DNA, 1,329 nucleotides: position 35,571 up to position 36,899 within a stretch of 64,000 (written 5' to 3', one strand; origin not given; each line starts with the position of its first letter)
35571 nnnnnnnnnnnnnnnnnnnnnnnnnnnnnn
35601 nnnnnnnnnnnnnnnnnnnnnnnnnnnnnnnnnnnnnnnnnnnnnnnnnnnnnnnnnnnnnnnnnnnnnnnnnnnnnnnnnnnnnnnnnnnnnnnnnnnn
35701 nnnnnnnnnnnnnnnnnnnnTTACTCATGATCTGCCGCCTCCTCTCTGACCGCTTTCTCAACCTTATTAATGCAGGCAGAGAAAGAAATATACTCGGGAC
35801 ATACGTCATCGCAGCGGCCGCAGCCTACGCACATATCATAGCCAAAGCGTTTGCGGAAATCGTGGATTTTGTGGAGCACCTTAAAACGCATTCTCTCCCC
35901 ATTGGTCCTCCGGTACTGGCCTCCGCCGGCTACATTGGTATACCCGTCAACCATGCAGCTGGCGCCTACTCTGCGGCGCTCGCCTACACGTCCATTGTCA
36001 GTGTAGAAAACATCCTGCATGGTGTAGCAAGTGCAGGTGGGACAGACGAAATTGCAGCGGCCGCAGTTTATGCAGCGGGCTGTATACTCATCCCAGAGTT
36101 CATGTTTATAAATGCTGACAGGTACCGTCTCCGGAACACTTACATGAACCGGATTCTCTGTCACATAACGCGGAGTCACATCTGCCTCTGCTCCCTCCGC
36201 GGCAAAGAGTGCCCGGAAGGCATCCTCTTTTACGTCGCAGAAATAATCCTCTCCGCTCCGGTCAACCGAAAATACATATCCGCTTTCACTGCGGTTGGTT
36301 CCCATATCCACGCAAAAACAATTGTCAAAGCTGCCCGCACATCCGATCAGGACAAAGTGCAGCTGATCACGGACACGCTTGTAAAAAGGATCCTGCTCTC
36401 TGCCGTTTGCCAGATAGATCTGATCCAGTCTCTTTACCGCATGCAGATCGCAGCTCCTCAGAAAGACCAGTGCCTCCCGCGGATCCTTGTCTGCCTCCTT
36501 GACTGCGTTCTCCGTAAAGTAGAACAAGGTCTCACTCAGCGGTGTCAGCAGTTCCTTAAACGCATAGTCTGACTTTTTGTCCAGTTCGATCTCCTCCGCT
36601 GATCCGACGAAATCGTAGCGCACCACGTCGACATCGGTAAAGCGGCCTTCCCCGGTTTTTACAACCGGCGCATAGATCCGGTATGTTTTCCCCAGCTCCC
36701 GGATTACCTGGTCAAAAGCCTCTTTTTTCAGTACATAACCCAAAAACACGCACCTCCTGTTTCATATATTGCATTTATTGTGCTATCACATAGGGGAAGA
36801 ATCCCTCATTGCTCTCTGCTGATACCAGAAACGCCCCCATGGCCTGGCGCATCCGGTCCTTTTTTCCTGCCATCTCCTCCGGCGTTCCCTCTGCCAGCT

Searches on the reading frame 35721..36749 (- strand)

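Call 34: search_protein_families(library=pfam, proteins=[window:35721-36749:-], max_evalue=0.0001)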
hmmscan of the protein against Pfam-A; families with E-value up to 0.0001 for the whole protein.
window:35721-36749:- (342 aa): 9 families
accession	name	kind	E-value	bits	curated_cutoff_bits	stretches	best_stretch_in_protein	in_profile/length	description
PF17179.9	Fer4_22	-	3.1e-31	108.5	27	1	225-321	1-95/95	4Fe-4S dicluster domain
PF13534.11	Fer4_17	-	1.4e-07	32.4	22.2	0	216-237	36-57/61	4Fe-4S dicluster domain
PF13237.11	Fer4_10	-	1.8e-07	31.4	25.5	0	303-326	5-22/53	4Fe-4S dicluster domain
PF13183.11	Fer4_8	-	2.1e-07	31.8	27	1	224-319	3-66/68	4Fe-4S dicluster domain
PF12797.12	Fer4_2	-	2.9e-07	30.5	24.5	0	304-319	7-22/22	4Fe-4S binding domain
PF00037.32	Fer4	-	3.8e-06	26.9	21.1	0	304-319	5-20/24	4Fe-4S binding domain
PF14697.11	Fer4_21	-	6.7e-06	26.6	35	0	304-321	38-57/59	4Fe-4S dicluster domain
PF25160.1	LdpA_Fe-S-bd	-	1.1e-05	25.5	27.6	0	305-319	26-40/49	LdpA Fe-S cluster-binding domain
PF13187.11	Fer4_9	-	3.4e-05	24.2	27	0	225-319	1-49/52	4Fe-4S dicluster domain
